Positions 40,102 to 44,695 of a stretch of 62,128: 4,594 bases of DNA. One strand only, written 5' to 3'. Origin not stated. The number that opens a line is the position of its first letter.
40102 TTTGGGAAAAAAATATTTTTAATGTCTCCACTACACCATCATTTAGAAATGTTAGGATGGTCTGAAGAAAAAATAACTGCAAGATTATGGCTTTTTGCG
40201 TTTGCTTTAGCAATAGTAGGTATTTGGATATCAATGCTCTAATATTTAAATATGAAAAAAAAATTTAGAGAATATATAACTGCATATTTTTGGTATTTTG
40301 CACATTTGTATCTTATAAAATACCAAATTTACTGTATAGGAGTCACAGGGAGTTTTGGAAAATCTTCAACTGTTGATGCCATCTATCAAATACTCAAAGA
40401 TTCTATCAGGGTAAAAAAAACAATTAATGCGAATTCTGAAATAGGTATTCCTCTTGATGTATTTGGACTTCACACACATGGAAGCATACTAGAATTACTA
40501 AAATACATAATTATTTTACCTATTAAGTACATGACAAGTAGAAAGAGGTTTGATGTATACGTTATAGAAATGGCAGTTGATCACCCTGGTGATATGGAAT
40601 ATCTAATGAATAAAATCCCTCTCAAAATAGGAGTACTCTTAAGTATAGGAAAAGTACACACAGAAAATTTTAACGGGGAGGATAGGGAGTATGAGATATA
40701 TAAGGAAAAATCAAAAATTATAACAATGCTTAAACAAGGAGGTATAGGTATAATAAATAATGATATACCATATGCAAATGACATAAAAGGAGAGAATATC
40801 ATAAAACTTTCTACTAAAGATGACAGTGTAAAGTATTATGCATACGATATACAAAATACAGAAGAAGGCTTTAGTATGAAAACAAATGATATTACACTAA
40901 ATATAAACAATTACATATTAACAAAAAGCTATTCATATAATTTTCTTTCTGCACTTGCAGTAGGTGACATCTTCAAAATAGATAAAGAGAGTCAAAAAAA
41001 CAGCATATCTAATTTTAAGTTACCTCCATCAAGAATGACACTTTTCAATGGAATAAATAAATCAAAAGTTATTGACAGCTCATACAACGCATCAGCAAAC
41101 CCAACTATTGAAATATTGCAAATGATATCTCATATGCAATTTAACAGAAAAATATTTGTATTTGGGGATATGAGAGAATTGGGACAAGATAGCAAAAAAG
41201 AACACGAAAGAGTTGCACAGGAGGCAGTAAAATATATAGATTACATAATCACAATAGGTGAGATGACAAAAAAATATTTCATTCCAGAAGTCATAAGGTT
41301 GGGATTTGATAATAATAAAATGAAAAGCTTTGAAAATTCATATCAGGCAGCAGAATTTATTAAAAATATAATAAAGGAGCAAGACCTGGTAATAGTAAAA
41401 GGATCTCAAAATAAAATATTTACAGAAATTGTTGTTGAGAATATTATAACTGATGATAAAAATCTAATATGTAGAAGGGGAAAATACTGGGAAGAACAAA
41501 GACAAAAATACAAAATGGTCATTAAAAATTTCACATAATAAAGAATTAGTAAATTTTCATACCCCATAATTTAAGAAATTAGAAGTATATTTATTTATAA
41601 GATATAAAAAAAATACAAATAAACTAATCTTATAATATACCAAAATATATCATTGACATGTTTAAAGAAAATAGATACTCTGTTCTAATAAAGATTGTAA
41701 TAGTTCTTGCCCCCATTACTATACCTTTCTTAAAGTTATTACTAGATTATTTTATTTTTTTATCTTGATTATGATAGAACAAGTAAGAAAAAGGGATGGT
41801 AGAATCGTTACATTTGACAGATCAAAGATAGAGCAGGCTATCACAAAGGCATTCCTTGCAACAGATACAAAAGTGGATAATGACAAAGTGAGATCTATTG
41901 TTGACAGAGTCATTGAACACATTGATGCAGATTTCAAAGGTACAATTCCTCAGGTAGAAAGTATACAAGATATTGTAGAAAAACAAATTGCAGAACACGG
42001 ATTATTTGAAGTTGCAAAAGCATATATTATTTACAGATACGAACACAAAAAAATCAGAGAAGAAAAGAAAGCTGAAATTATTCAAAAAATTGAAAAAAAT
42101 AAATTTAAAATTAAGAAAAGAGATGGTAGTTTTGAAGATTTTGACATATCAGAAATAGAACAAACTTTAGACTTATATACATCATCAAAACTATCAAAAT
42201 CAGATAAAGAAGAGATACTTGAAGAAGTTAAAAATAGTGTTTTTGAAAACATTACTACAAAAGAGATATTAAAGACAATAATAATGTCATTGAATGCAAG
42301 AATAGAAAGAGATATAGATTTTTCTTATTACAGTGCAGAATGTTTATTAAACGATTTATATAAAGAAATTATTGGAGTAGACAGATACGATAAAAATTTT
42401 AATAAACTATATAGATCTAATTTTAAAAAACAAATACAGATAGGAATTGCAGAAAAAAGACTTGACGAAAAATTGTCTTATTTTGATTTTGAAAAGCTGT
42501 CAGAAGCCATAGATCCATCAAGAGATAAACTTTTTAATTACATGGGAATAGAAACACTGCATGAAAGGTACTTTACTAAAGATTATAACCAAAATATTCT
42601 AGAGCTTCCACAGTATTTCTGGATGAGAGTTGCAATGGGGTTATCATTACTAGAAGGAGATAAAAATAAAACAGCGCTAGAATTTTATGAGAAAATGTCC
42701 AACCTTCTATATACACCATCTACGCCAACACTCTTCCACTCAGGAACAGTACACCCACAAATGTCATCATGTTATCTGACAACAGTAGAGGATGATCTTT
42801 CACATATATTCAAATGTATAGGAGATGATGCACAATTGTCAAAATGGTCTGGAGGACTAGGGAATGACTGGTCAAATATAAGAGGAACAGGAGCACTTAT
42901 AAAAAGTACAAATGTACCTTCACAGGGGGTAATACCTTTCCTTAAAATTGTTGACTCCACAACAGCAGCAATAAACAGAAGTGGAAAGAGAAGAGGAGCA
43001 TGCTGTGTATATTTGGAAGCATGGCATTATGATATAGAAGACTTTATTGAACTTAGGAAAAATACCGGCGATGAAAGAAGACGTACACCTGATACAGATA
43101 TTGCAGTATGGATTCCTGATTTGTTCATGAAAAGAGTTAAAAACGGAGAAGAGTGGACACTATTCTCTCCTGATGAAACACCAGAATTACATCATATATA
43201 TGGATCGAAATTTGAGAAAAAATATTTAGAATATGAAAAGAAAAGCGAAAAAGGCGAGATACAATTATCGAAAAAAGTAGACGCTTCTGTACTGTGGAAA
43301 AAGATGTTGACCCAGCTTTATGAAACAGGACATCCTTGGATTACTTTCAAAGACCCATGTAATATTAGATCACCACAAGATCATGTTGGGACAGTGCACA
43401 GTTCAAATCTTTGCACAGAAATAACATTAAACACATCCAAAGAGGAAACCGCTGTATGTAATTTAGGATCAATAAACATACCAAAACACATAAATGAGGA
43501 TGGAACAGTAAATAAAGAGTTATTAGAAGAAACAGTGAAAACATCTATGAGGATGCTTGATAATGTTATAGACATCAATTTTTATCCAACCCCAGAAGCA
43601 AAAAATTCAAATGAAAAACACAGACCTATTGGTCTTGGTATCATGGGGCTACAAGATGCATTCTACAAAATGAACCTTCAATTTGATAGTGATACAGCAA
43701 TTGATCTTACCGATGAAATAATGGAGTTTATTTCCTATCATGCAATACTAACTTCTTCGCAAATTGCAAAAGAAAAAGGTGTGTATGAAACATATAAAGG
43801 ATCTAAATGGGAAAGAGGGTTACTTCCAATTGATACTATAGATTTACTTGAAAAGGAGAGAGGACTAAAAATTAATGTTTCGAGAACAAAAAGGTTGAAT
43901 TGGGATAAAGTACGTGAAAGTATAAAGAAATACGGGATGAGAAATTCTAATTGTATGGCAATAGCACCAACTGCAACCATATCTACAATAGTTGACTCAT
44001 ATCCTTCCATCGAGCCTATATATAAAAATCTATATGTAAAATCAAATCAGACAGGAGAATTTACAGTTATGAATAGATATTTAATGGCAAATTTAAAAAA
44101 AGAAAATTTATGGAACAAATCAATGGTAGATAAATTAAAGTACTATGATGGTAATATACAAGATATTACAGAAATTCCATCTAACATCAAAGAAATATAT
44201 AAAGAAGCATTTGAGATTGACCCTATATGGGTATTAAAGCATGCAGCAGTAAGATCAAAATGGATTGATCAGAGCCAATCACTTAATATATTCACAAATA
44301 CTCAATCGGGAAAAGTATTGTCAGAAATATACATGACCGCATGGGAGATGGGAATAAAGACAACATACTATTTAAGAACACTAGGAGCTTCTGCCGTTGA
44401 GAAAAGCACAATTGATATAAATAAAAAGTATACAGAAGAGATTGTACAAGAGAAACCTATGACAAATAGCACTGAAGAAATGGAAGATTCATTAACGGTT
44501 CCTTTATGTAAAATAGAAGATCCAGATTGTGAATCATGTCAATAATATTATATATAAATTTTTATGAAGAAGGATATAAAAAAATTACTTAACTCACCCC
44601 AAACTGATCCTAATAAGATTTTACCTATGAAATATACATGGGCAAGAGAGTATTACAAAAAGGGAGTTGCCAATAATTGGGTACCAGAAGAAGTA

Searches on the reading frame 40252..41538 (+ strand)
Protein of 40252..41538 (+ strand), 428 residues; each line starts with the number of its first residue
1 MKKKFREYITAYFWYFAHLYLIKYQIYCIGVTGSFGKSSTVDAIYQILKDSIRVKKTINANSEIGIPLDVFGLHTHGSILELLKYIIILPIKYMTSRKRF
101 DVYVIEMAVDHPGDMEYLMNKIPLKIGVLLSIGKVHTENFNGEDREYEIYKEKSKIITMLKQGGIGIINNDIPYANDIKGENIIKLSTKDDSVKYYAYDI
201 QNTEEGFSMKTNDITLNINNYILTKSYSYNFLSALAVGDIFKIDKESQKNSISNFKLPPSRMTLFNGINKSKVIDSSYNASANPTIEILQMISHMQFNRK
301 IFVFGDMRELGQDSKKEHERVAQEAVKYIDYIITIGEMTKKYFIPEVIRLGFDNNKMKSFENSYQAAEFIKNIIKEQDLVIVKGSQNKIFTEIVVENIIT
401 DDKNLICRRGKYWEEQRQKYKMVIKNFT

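Call 88: search_protein_families(library=pfam, proteins=[window:40252-41538:+], max_evalue=0.00001)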
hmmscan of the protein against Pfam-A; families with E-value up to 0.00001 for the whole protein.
window:40252-41538:+ (428 aa): 2 families
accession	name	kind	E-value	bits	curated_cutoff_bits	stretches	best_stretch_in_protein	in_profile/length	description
PF08245.18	Mur_ligase_M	-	1.4e-20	74.6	24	1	31-237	1-199/200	Mur ligase middle domain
PF02875.26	Mur_ligase_C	-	3.9e-15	57.3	28.4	1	261-385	2-126/127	Mur ligase, glutamate ligase domain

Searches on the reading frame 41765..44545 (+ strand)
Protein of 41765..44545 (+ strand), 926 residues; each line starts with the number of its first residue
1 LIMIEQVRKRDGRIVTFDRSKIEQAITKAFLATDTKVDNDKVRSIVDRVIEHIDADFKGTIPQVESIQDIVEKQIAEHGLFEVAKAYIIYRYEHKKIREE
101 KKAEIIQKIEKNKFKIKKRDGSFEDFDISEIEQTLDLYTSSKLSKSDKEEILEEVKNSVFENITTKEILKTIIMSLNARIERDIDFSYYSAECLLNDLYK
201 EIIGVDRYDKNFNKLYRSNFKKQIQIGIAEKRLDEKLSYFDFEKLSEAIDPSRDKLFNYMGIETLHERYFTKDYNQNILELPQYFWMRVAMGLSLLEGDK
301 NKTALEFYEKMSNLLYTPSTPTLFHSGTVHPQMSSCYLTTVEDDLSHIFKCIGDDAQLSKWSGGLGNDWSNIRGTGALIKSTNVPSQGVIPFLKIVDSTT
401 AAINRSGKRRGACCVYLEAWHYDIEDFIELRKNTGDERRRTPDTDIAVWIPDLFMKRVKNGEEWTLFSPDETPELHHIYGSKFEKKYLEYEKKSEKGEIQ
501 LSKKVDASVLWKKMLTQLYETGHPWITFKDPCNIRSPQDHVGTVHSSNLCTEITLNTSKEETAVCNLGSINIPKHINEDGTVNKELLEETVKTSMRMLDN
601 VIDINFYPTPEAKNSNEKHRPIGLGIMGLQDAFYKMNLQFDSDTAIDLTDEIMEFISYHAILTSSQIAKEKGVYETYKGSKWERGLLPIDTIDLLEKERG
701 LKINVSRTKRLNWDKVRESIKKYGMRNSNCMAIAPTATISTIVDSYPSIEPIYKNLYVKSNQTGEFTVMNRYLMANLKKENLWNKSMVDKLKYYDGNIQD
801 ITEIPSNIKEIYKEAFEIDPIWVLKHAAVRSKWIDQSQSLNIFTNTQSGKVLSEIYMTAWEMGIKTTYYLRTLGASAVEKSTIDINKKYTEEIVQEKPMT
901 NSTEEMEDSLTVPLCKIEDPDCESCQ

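Call 88: search_protein_families(library=pfam, proteins=[window:41765-44545:+], max_evalue=0.00001)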
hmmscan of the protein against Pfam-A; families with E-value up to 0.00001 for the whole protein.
window:41765-44545:+ (926 aa): 3 families
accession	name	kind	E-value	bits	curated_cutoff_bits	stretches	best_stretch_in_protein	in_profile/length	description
PF02867.20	Ribonuc_red_lgC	-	1.4e-198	661.3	23.9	1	334-870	1-523/523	Ribonucleotide reductase, barrel domain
PF03477.21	ATP-cone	-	2e-30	105.6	25.8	1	6-96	2-88/88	ATP cone domain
PF00317.26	Ribonuc_red_lgN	-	1.1e-22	80.3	28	1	256-330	2-76/77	Ribonucleotide reductase, all-alpha domain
